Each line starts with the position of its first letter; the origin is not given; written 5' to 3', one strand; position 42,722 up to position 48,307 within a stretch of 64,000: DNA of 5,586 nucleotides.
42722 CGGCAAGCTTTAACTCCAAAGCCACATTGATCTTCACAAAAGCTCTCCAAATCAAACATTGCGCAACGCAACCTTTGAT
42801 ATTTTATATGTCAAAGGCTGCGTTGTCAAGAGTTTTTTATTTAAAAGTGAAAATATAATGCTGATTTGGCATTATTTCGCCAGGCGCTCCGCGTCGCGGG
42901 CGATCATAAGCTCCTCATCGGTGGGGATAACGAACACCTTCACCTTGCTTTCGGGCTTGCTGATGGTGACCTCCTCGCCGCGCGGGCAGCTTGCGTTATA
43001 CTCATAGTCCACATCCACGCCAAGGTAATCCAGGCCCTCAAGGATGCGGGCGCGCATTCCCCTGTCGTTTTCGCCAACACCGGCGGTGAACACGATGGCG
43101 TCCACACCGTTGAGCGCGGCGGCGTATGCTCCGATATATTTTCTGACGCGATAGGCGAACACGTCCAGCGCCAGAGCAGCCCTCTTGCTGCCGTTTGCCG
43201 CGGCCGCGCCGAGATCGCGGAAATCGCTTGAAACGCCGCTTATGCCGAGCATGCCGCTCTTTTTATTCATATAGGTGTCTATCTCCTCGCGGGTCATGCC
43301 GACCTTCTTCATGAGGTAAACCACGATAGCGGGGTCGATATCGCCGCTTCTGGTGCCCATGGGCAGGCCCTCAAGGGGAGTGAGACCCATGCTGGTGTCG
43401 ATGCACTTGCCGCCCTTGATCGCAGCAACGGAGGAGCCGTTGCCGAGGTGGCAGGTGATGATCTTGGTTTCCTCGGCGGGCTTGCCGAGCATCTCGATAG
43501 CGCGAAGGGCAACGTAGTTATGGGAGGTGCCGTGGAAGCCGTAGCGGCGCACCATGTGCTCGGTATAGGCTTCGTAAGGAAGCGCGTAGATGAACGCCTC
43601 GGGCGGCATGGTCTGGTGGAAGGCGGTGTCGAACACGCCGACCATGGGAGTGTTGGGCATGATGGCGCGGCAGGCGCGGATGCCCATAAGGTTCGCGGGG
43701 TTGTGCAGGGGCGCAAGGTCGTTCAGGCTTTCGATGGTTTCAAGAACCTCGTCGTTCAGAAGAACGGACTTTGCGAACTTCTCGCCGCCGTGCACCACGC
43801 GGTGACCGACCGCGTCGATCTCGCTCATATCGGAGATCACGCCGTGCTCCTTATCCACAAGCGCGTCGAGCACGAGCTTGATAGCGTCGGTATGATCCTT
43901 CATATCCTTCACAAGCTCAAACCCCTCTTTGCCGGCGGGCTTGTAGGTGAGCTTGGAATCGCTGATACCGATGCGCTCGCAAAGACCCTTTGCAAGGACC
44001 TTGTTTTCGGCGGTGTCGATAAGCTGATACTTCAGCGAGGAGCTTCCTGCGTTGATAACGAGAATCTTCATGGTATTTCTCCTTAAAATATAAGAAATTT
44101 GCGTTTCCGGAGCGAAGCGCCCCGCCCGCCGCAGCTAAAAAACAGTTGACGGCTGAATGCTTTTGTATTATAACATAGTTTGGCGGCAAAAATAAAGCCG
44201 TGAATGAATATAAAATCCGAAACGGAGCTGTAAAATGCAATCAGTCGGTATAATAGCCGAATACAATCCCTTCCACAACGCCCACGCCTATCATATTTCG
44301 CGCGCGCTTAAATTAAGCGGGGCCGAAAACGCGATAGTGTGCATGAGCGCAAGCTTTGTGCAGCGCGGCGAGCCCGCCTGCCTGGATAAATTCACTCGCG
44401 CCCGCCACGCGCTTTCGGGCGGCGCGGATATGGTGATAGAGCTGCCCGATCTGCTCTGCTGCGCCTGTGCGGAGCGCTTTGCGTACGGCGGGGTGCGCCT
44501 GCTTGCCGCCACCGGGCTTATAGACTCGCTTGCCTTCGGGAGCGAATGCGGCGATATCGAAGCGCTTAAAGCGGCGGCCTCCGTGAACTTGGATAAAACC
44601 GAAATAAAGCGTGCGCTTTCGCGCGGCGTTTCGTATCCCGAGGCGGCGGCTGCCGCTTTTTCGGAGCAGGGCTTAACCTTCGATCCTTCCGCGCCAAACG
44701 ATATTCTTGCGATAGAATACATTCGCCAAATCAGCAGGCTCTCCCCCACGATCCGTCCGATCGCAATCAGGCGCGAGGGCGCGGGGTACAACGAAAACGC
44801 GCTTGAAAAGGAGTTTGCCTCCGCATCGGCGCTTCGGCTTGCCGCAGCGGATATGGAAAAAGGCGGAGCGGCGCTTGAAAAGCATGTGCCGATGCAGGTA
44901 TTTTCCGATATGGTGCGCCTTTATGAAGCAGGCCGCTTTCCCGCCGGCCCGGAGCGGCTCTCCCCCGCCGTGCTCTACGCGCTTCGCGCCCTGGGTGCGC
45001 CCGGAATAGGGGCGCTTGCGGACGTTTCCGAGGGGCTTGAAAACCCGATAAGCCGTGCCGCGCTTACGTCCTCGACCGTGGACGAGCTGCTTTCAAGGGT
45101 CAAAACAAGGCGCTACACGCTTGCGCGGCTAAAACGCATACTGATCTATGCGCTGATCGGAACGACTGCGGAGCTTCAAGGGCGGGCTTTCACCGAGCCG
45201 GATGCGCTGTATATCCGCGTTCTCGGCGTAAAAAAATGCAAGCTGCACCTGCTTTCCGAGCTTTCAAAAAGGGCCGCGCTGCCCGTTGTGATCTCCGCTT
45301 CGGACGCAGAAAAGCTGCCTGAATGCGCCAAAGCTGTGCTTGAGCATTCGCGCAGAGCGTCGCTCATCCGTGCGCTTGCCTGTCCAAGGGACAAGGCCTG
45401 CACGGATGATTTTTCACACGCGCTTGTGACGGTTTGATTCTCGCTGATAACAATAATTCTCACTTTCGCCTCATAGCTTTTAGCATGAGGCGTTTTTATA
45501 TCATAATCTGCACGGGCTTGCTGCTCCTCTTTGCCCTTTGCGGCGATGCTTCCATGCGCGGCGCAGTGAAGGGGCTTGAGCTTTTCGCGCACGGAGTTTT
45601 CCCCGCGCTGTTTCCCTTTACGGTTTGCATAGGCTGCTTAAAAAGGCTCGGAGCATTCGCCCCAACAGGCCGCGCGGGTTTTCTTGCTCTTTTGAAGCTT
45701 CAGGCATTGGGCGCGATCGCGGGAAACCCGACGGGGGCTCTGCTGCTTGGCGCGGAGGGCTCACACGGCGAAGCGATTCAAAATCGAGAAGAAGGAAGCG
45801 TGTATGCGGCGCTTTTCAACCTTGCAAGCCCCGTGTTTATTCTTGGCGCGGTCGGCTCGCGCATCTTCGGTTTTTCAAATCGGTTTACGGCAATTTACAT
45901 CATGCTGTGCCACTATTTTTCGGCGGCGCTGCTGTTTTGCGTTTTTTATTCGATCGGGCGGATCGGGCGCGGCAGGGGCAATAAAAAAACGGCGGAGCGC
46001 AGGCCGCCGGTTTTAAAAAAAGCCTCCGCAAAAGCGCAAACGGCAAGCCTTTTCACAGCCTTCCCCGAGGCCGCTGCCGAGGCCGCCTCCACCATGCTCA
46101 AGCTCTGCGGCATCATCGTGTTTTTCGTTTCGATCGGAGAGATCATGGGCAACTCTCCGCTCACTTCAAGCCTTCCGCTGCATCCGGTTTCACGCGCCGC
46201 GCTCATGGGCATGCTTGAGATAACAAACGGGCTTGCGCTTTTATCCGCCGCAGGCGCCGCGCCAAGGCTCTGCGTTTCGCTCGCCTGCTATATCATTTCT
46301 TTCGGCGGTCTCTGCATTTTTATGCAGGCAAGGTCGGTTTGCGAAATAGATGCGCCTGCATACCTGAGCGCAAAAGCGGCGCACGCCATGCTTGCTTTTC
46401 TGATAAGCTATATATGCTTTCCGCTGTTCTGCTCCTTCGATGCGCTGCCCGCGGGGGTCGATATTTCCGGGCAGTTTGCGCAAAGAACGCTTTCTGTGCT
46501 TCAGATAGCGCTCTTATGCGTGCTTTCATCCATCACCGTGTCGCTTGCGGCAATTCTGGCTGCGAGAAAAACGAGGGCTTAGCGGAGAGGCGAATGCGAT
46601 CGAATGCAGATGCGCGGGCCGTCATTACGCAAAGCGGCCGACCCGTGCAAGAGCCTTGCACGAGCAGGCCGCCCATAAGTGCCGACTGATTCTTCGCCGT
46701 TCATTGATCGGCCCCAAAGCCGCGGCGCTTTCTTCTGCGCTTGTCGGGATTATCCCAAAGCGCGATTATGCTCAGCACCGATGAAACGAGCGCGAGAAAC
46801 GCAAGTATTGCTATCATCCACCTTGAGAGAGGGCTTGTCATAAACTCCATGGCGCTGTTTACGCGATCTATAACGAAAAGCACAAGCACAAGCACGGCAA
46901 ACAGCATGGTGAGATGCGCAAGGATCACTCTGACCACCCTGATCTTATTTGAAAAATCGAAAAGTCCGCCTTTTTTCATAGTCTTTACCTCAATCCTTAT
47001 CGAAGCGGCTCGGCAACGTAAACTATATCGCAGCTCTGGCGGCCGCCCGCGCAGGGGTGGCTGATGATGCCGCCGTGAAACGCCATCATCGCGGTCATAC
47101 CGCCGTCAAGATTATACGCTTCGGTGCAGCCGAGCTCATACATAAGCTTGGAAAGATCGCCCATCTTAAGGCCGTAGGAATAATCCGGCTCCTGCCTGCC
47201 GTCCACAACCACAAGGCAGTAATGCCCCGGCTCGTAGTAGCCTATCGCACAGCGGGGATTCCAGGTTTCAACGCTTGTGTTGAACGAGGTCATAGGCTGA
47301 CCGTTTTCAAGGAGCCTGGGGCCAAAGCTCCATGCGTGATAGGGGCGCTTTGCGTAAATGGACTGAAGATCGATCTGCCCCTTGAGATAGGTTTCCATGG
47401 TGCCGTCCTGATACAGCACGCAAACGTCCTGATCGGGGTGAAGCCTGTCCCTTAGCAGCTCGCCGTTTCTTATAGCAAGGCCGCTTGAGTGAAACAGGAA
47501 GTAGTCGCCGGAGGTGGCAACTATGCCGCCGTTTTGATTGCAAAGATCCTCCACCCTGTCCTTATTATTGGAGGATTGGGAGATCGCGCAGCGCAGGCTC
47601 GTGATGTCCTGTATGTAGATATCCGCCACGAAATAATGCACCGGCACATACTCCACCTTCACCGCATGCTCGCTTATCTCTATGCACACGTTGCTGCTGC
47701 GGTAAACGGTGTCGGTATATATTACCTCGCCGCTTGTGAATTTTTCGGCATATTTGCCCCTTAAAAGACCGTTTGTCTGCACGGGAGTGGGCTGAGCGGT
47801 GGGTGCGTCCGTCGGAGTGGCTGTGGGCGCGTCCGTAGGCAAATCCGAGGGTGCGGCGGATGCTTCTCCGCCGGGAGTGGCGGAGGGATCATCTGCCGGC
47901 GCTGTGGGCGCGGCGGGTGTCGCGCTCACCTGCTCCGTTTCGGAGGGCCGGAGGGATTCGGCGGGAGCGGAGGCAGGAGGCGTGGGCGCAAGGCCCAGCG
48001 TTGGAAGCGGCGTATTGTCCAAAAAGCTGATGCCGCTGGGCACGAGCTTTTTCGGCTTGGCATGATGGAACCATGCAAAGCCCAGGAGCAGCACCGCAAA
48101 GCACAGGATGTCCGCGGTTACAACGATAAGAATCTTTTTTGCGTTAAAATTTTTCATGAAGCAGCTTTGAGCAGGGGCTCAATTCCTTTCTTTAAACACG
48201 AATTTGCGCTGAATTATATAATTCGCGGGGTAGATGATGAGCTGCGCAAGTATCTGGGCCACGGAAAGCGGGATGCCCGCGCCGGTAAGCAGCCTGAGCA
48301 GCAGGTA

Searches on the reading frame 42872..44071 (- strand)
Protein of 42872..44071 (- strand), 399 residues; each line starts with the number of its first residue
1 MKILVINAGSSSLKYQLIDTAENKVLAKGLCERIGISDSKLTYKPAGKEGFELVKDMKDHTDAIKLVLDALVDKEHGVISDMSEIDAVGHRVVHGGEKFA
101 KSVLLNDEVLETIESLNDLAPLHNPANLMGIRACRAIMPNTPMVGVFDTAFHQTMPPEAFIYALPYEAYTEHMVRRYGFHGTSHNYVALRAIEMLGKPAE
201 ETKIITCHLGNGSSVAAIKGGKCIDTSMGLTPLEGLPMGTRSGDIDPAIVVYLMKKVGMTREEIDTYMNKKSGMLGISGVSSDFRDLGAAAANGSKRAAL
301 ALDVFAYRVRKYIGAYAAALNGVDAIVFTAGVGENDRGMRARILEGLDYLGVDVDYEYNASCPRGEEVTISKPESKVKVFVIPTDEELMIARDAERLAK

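Call 7: search_protein_families(library=pfam, proteins=[window:42872-44071:-])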
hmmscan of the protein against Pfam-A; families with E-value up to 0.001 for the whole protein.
window:42872-44071:- (399 aa): 1 family
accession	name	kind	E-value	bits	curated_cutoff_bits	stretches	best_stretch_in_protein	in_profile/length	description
PF00871.23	Acetate_kinase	-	9.9e-165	548.4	22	1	2-392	1-392/392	Acetokinase family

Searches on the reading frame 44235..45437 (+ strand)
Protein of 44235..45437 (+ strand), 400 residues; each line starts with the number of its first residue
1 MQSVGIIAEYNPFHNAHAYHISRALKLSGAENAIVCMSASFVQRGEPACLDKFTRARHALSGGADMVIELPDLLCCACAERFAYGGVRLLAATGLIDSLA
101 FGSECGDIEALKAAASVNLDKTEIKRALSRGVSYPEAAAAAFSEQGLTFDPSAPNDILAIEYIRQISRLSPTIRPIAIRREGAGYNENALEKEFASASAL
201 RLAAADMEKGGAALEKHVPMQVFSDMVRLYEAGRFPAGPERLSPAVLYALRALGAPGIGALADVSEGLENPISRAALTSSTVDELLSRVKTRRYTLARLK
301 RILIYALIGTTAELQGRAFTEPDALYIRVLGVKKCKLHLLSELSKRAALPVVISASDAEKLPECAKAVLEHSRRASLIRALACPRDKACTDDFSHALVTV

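Call 7: search_protein_families(library=pfam, proteins=[window:44235-45437:+])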
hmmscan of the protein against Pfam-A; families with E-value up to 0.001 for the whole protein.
window:44235-45437:+ (400 aa): 1 family
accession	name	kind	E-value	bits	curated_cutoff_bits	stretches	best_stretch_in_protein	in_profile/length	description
PF05636.17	HIGH_NTase1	-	3.1e-108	363.1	27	1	1-385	1-392/402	HIGH Nucleotidyl Transferase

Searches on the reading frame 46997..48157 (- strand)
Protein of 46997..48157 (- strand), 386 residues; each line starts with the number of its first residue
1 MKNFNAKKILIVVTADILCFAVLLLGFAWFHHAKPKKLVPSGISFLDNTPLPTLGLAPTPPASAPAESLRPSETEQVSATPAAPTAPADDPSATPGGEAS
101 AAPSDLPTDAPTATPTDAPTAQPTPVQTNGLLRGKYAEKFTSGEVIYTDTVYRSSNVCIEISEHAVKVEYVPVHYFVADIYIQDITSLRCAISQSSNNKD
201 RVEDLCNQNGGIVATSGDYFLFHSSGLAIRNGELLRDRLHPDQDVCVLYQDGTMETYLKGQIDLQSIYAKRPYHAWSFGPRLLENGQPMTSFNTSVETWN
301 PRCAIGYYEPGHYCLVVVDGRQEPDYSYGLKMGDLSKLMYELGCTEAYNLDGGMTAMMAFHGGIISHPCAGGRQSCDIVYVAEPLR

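Call 62: search_protein_families(library=pfam, proteins=[window:46997-48157:-], max_evalue=0.00001)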
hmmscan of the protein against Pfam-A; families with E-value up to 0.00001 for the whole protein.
window:46997-48157:- (386 aa): 1 family
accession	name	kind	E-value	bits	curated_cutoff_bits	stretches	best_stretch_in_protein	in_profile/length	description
PF09992.14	NAGPA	-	2.2e-25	90.3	25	1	210-381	2-168/169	Phosphodiester glycosidase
